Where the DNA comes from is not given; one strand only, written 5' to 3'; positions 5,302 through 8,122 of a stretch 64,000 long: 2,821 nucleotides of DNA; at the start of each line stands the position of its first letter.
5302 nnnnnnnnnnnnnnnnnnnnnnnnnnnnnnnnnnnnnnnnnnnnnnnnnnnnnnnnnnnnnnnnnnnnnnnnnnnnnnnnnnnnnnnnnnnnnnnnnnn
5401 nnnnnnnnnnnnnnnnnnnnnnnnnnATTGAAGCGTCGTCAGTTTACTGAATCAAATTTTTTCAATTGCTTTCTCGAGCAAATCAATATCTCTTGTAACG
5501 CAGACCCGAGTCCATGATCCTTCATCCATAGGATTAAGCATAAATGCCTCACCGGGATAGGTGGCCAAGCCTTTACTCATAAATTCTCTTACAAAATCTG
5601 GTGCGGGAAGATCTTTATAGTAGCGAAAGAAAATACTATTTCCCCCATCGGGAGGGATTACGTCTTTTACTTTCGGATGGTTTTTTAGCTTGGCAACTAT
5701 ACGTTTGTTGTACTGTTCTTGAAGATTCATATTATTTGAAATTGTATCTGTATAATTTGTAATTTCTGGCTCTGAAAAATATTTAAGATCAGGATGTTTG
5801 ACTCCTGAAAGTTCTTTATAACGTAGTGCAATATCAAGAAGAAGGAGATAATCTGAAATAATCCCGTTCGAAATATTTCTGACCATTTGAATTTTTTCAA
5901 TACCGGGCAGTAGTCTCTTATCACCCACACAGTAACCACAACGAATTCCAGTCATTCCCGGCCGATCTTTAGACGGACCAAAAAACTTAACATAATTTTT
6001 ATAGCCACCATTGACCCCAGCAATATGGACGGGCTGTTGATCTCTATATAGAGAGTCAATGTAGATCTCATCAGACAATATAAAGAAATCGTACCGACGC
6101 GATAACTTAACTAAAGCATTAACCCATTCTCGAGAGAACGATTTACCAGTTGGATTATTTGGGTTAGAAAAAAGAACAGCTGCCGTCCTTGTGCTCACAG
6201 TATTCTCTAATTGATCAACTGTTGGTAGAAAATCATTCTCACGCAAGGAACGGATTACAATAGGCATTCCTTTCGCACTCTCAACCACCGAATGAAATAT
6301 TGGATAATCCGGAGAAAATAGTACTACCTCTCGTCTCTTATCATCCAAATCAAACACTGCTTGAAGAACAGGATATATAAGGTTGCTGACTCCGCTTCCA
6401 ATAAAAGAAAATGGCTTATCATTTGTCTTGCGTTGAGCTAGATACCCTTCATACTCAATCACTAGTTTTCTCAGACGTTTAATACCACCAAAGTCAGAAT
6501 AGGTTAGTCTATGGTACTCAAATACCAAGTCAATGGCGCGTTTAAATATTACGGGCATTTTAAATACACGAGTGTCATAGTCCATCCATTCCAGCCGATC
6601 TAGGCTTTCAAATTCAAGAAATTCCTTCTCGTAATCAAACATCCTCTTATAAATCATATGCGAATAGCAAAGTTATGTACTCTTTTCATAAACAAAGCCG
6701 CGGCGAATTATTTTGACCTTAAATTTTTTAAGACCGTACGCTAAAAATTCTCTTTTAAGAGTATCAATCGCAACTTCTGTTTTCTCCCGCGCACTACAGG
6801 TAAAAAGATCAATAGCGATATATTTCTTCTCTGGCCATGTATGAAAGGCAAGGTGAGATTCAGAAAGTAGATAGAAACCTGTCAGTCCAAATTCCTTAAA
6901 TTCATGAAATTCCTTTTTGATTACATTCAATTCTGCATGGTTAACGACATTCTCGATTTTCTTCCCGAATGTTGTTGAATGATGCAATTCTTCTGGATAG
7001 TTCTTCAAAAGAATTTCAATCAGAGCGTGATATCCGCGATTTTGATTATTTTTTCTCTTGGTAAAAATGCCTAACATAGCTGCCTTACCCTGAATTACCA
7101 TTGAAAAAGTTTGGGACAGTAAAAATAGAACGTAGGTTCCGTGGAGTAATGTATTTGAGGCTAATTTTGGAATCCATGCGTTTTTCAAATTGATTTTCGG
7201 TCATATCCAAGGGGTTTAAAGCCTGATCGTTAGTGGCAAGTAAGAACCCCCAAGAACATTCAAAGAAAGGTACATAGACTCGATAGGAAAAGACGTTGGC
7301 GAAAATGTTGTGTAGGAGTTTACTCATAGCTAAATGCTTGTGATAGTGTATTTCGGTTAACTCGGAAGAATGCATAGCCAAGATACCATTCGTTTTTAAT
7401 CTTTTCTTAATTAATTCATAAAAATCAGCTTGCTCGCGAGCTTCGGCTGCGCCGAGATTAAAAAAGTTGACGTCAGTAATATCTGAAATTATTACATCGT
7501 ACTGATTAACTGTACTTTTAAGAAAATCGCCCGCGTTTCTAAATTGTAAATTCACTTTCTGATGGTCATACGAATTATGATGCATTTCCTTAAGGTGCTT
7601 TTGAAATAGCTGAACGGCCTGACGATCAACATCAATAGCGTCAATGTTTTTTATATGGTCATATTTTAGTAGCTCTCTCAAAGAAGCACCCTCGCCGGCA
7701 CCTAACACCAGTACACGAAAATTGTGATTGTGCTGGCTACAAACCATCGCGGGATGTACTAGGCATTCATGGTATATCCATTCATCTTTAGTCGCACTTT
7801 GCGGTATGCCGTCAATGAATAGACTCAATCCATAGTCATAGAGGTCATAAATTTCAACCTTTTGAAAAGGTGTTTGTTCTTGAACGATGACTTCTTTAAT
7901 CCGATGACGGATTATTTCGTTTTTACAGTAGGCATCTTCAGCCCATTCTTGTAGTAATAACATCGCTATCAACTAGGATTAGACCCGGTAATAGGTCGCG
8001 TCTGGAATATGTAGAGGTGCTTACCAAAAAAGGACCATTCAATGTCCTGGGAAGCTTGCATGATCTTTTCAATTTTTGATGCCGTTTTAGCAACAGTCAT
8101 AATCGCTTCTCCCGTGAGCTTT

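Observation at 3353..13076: Candidate undescribed polyamine / guanidino-amine tailoring pathway (7-gene overlapping operon plus divergent and flanking genes)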

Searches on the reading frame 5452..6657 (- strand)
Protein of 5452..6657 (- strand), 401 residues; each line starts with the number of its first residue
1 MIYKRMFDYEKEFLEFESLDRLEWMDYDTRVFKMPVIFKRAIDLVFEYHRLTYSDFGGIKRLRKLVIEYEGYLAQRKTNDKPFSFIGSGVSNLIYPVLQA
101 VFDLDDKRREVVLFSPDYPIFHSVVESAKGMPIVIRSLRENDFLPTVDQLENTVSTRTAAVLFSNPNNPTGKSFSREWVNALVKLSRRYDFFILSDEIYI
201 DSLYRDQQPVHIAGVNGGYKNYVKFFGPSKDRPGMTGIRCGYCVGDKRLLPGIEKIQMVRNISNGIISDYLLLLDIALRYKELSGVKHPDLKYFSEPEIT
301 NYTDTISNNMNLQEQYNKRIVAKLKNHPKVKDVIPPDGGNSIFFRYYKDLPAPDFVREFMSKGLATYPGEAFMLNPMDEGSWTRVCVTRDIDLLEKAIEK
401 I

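Call 4: search_protein_families(library=pfam, proteins=[window:5452-6657:-], max_evalue=0.01)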
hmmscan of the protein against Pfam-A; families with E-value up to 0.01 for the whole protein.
window:5452-6657:- (401 aa): 1 family
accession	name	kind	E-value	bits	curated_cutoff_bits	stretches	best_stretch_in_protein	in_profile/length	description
PF00155.27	Aminotran_1_2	-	1.4e-29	103.9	19.7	1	28-401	14-361/361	Aminotransferase class I and II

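Call 5: search_protein_families(library=ncbifam, proteins=[window:5452-6657:-], max_evalue=0.01)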
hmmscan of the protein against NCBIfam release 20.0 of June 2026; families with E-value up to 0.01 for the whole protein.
window:5452-6657:- (401 aa): 66 families (the best 25 are shown)
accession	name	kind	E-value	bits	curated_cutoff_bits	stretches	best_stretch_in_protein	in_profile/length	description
NF041364.1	GntC_guanitoxin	equivalog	3.1e-39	134.9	415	2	49-274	29-250/356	guanitoxin biosynthesis PLP-dependent (S)-gamma-hydroxy-L-arginine cyclodehydratase GntC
NF041091.1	asp_aminotase_Arch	equivalog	1.1e-33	116.6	550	1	37-258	45-259/376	aspartate aminotransferase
NF004975.0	PRK06348.1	equivalog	3.8e-28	98.5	549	1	51-253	60-256/384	pyridoxal phosphate-dependent aminotransferase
TIGR03537.1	DapC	equivalog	1.7e-25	89.7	453.6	1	54-258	33-233/350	succinyldiaminopimelate transaminase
TIGR03540.1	DapC_direct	equivalog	4.5e-25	88.4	593.25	1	97-268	107-272/383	LL-diaminopimelate aminotransferase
NF006756.0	PRK09276.1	subfamily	7.3e-25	87.7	507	1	48-266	60-272/387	LL-diaminopimelate aminotransferase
NF005744.0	PRK07568.1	subfamily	2.6e-24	85.8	389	1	35-244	45-248/398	pyridoxal phosphate-dependent aminotransferase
NF004769.0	PRK06107.1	equivalog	2.6e-24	85.8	617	1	34-258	47-268/402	aspartate transaminase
NF005817.0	PRK07683.1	equivalog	8.8e-24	83.9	575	1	32-260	40-262/387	aminotransferase A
NF004770.0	PRK06108.1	subfamily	9.8e-24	83.9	422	2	53-256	69-269/396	pyridoxal phosphate-dependent aminotransferase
NF005816.0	PRK07682.1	equivalog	4.7e-23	81.4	620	1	51-257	60-261/390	aminotransferase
NF005588.0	PRK07309.1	equivalog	1.3e-22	80.3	576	1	32-256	42-262/391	pyridoxal phosphate-dependent aminotransferase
NF006230.0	PRK08363.1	equivalog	8.8e-22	77.4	534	1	42-244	56-250/398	alanine aminotransferase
NF005593.0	PRK07324.1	equivalog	1.8e-21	76.6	476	1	49-274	54-265/373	aminotransferase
NF006488.0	PRK08912.1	equivalog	1.8e-20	73.3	498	1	50-256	56-257/387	aminotransferase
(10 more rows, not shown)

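Call 25: search_solved_structures(query=window:5452-6657:-, max_evalue=1e-10)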
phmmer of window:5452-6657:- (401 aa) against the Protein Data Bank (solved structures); distinct sequences matched with E-value up to 1e-10: 29.
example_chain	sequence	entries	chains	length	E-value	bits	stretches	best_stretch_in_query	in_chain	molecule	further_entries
1o4s_A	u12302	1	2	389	2e-25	93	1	48-272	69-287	Aspartate aminotransferase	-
4cvq_A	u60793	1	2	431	8.4e-21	77.7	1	53-258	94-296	GLUTAMATE-PYRUVATE AMINOTRANSFERASE ALAA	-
5bj3_A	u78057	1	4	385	1e-20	77.5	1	38-269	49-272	PROTEIN (ASPARTATE AMINOTRANSFERASE)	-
1gc3_A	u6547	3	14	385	1e-20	77.5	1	38-269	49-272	ASPARTATE AMINOTRANSFERASE | PROTEIN (ASPARTATE AMINOTRANSFERASE)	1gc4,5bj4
1b5p_A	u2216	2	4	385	1e-20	77.5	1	38-269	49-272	PROTEIN (ASPARTATE AMINOTRANSFERASE) | ASPARTATE AMINOTRANSFERASE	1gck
1b5o_A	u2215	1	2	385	1e-20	77.5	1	38-269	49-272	PROTEIN (ASPARTATE AMINOTRANSFERASE)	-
1bjw_A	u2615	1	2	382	3.1e-20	75.9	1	39-269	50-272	ASPARTATE AMINOTRANSFERASE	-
1bkg_A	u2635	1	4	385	3.2e-20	75.8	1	39-269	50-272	ASPARTATE AMINOTRANSFERASE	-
1xi9_A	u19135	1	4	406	3.3e-17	65.9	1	33-205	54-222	putative transaminase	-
1j32_A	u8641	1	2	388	1.7e-16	63.5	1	86-258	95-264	aspartate aminotransferase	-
4my5_A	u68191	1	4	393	1.1e-15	60.9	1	39-243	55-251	Putative amino acid aminotransferase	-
6f77_A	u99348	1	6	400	1.2e-15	60.8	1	37-260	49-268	Aspartate aminotransferase A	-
3ezs_A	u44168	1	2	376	2.2e-15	59.9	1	103-252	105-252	aminotransferase AspB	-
1dju_A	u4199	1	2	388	7.6e-15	58.1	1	108-259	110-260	AROMATIC AMINOTRANSFERASE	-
1gd9_A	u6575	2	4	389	9.9e-15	57.8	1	108-259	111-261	ASPARTATE AMINOTRANSFERASE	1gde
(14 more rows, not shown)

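Call 78: search_protein_families(library=padloc, proteins=[window:5452-6657:-], max_evalue=0.001)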
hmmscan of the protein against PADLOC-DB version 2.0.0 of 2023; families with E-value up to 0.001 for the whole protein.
window:5452-6657:- (401 aa): 0 families

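Call 89: search_protein_representatives(protein=window:5452-6657:-)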
Query: 401 residues. Proteins with E-value up to 0.001 (for the whole library): 10909; up to 1e-10: 1643; up to 1e-30: 9. The best 150 are listed.
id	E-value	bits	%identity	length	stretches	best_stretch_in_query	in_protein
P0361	1.1e-132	459.4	51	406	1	3-401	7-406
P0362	1.5e-96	340.4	42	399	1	2-401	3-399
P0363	1.8e-86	307.2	37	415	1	1-399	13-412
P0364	6.7e-74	265.8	36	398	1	6-400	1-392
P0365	1.1e-73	265.0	39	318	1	87-400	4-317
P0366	4.6e-69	249.9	35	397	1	6-400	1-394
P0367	5.6e-63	229.8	31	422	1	3-393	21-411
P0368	1.8e-47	178.8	40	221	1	1-208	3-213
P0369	7.2e-36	140.6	27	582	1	46-392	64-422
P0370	1.1e-24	103.7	32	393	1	51-258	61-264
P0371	1.5e-24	103.3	31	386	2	88-250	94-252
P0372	2.6e-24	102.5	33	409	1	52-276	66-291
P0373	4.5e-24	101.7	30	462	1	80-388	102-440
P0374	4.6e-24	101.7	29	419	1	31-396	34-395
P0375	8.9e-24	100.8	28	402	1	22-401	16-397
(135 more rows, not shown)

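Call 90: search_protein_families(library=pfam, proteins=[P0369, P0367], max_evalue=0.01)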
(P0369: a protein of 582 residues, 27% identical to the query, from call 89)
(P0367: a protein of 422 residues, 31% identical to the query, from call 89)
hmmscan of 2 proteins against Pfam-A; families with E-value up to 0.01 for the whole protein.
P0369 (582 aa): 8 families
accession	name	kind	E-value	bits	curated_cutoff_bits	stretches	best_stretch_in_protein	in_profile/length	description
PF00155.27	Aminotran_1_2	-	6.6e-32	111.5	19.7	1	62-417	29-346/361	Aminotransferase class I and II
PF13181.12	TPR_8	-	1.1e-08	34.9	25.7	0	553-581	2-30/34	Tetratricopeptide repeat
PF00515.34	TPR_1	-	0.0027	17.9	27.8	0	553-580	2-29/34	Tetratricopeptide repeat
PF14559.12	TPR_19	-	0.003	18.3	25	1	451-489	18-56/68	Tetratricopeptide repeat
PF12895.13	ANAPC3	-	0.0051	17.5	27.2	0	449-519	14-81/82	Anaphase-promoting complex, cyclosome, subunit 3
PF00266.25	Aminotran_5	-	0.006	16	21.5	0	164-219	125-176/371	Aminotransferase class-V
PF01041.23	DegT_DnrJ_EryC1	-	0.0063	16.2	19.8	1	145-185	80-119/360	DegT/DnrJ/EryC1/StrS aminotransferase family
PF01053.26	Cys_Met_Meta_PP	-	0.0095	15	27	0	156-221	117-176/381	Cys/Met metabolism PLP-dependent enzyme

P0367 (422 aa): 2 families
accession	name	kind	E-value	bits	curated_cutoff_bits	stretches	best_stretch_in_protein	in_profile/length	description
PF00155.27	Aminotran_1_2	-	5.6e-29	101.9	19.7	1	45-414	13-356/361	Aminotransferase class I and II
PF01041.23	DegT_DnrJ_EryC1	-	0.0034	17.1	19.8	1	130-216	66-145/360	DegT/DnrJ/EryC1/StrS aminotransferase family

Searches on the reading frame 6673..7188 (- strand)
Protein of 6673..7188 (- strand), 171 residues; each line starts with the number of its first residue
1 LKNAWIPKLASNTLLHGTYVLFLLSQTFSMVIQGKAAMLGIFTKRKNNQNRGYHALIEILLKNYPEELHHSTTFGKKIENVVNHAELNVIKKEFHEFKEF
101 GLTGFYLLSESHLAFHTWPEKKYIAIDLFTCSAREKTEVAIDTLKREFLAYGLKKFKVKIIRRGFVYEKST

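Call 4: search_protein_families(library=pfam, proteins=[window:6673-7188:-], max_evalue=0.01)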
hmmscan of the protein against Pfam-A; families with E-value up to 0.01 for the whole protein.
window:6673-7188:- (171 aa): 1 family
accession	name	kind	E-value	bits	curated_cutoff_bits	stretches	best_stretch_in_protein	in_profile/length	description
PF02675.21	AdoMet_dc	-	2.9e-23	82.7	25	1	64-164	10-107/107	S-adenosylmethionine decarboxylase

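Call 5: search_protein_families(library=ncbifam, proteins=[window:6673-7188:-], max_evalue=0.01)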
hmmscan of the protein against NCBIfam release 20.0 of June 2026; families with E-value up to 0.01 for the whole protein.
window:6673-7188:- (171 aa): 2 families
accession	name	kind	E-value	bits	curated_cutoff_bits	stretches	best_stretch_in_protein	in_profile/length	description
TIGR03330.1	SAM_DCase_Bsu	equivalog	4.7e-25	88.1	75.65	1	52-163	4-111/112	adenosylmethionine decarboxylase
NF005952.0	PRK08025.1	equivalog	0.0032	16.6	517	1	25-79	223-277/306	kdo(2)-lipid IV(A) palmitoleoyltransferase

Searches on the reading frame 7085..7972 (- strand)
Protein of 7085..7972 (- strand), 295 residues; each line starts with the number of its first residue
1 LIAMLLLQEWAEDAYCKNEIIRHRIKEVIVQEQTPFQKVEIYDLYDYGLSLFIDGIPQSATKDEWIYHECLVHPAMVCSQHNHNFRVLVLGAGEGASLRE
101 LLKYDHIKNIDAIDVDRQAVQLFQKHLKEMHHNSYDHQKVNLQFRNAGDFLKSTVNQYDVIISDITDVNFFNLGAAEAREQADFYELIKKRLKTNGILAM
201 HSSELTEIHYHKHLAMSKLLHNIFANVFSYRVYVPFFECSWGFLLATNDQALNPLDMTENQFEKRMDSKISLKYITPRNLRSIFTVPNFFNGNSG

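Call 4: search_protein_families(library=pfam, proteins=[window:7085-7972:-], max_evalue=0.01)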
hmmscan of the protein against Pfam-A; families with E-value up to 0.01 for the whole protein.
window:7085-7972:- (295 aa): 6 families
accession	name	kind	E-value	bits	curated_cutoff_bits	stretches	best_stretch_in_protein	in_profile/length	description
PF01564.23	Spermine_synth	-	3.1e-32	112.1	22.9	1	65-249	2-179/186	Spermine/spermidine synthase domain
PF13847.12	Methyltransf_31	-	7.8e-07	29.3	27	1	83-220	3-119/145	Methyltransferase domain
PF17284.7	Spermine_synt_N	-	7.1e-06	26.3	22.1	1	16-56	8-48/53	Spermidine synthase tetramerisation domain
PF08242.18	Methyltransf_12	-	3.9e-05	24.7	30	1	88-197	1-97/98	Methyltransferase domain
PF13649.12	Methyltransf_25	-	0.00039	21.5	27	1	87-171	1-77/97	Methyltransferase domain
PF05175.20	MTS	-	0.0036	17.4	23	1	82-200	30-138/170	Methyltransferase small domain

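Call 5: search_protein_families(library=ncbifam, proteins=[window:7085-7972:-], max_evalue=0.01)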
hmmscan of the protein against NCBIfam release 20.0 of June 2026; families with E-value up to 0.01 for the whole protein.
window:7085-7972:- (295 aa): 11 families
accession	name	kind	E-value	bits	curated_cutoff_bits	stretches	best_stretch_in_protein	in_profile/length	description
NF002010.0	PRK00811.1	equivalog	9.1e-60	202.3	260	1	8-290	5-280/287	polyamine aminopropyltransferase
TIGR00417.1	speE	equivalog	8.4e-52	176.1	249.55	1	10-289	1-271/271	spermidine synthase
NF002956.0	PRK03612.1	equivalog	4.5e-48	163.9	472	1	26-286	241-491/522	polyamine aminopropyltransferase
NF002435.0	PRK01581.1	equivalog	4.2e-32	111.7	537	1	27-251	98-316/374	polyamine aminopropyltransferase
TIGR04074.1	bacter_Hen1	equivalog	9.8e-05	21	340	1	83-159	282-357/462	3' terminal RNA ribose 2'-O-methyltransferase Hen1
NF037959.1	MFS_SpdSyn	subfamily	0.00035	19.4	40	1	78-227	270-409/480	fused MFS/spermidine synthase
NF047853.1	tRm6a37MtseTrmN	equivalog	0.0014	18.4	350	1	85-184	45-141/244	tRNA(1)(Val) (adenine(37)-N(6))-methyltransferase TrmN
NF011529.0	PRK14968.1-3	equivalog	0.0017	17.8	162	1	85-162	36-103/198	putative methyltransferase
TIGR03534.1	RF_mod_PrmC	equivalog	0.0043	16.5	199.1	0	69-163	74-162/253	peptide chain release factor N(5)-glutamine methyltransferase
TIGR02072.1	BioC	equivalog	0.0049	16.7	184.95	0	80-163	31-103/244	malonyl-ACP O-methyltransferase BioC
TIGR01983.1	UbiG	equivalog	0.0076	15.6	102.95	0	80-162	46-121/228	bifunctional 2-polyprenyl-6-hydroxyphenol methylase/3-demethylubiquinol 3-O-methyltransferase UbiG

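Call 26: search_solved_structures(query=window:7085-7972:-, max_evalue=1e-10)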
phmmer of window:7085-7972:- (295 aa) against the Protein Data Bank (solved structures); distinct sequences matched with E-value up to 1e-10: 25.
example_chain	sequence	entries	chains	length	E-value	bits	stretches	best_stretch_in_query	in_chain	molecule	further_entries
3anx_A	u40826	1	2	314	5e-45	157.5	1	19-288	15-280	spermidine synthase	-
1uir_A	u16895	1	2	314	5e-45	157.5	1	19-288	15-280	Polyamine Aminopropyltransferase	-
4uoe_A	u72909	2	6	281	2.5e-31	112.6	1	23-290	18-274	SPERMIDINE SYNTHASE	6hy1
2pwp_A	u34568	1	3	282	2.5e-31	112.6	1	22-290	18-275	Spermidine synthase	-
2hte_A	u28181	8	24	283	2.5e-31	112.6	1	22-290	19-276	Spermidine synthase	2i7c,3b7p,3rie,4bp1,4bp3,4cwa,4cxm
2pss_A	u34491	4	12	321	3.5e-31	112.1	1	22-290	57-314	Spermidine synthase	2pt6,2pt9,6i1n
7xif_A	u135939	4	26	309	5.4e-31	111.5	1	25-267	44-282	Polyamine aminopropyltransferase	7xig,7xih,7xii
6bq2_A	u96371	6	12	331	4.3e-30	108.5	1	30-270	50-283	Thermospermine synthase ACAULIS protein | Thermospermine synthase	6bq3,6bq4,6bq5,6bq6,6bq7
3o4f_A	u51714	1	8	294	1.2e-28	103.8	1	25-290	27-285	Spermidine synthase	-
2e5w_A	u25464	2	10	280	1.5e-28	103.5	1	20-289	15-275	Probable spermidine synthase | spermidine synthase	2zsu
6qmm_B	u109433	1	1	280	3.6e-28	102.2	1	20-249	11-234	Polyamine aminopropyltransferase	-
2b2c_A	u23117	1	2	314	1.4e-27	100.2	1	23-289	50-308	spermidine synthase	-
6qmm_A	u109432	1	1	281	5.3e-27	98.4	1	20-249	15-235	Polyamine aminopropyltransferase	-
1inl_A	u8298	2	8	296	1.8e-26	96.6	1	12-291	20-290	Spermidine synthase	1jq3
8iyi_A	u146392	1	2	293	6.7e-26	94.7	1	17-257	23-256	KLLA0B09372p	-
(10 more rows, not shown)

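Call 71: search_solved_structures(query=window:7085-7972:-, max_evalue=1e-30, show_alignments=2)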
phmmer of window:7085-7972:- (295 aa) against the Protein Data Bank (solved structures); distinct sequences matched with E-value up to 1e-30: 7.
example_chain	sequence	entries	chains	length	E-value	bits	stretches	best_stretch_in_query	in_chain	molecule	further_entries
3anx_A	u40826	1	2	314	5e-45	157.5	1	19-288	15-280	spermidine synthase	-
1uir_A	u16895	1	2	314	5e-45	157.5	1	19-288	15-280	Polyamine Aminopropyltransferase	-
4uoe_A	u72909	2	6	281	2.5e-31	112.6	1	23-290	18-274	SPERMIDINE SYNTHASE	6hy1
2pwp_A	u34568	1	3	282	2.5e-31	112.6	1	22-290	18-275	Spermidine synthase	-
2hte_A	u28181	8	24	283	2.5e-31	112.6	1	22-290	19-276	Spermidine synthase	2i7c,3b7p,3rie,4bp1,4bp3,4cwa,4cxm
2pss_A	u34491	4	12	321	3.5e-31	112.1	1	22-290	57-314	Spermidine synthase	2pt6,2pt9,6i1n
7xif_A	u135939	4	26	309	5.4e-31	111.5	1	25-267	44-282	Polyamine aminopropyltransferase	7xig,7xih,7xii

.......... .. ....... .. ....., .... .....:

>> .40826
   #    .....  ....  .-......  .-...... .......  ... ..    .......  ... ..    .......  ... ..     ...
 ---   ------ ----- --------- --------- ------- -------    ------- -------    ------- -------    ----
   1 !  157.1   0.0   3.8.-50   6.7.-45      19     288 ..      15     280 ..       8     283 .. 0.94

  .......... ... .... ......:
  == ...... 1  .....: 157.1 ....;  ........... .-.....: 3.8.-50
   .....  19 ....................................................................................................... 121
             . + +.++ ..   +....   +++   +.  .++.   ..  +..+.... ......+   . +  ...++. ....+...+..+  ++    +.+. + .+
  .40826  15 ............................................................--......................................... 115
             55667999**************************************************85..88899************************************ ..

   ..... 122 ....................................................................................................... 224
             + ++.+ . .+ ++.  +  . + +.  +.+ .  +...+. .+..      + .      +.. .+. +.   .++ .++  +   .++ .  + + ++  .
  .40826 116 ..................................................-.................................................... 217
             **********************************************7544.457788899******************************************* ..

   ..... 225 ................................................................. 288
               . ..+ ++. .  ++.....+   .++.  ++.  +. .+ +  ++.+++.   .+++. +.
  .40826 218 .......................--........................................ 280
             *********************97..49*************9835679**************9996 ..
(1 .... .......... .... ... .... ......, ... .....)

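Call 78: search_protein_families(library=padloc, proteins=[window:7085-7972:-], max_evalue=0.001)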
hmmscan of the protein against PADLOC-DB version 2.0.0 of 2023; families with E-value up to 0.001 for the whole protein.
window:7085-7972:- (295 aa): 1 family
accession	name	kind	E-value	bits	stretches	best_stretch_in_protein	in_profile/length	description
PDLC04134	mad2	-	5.6e-17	59.7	1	82-204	290-398/492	mads_2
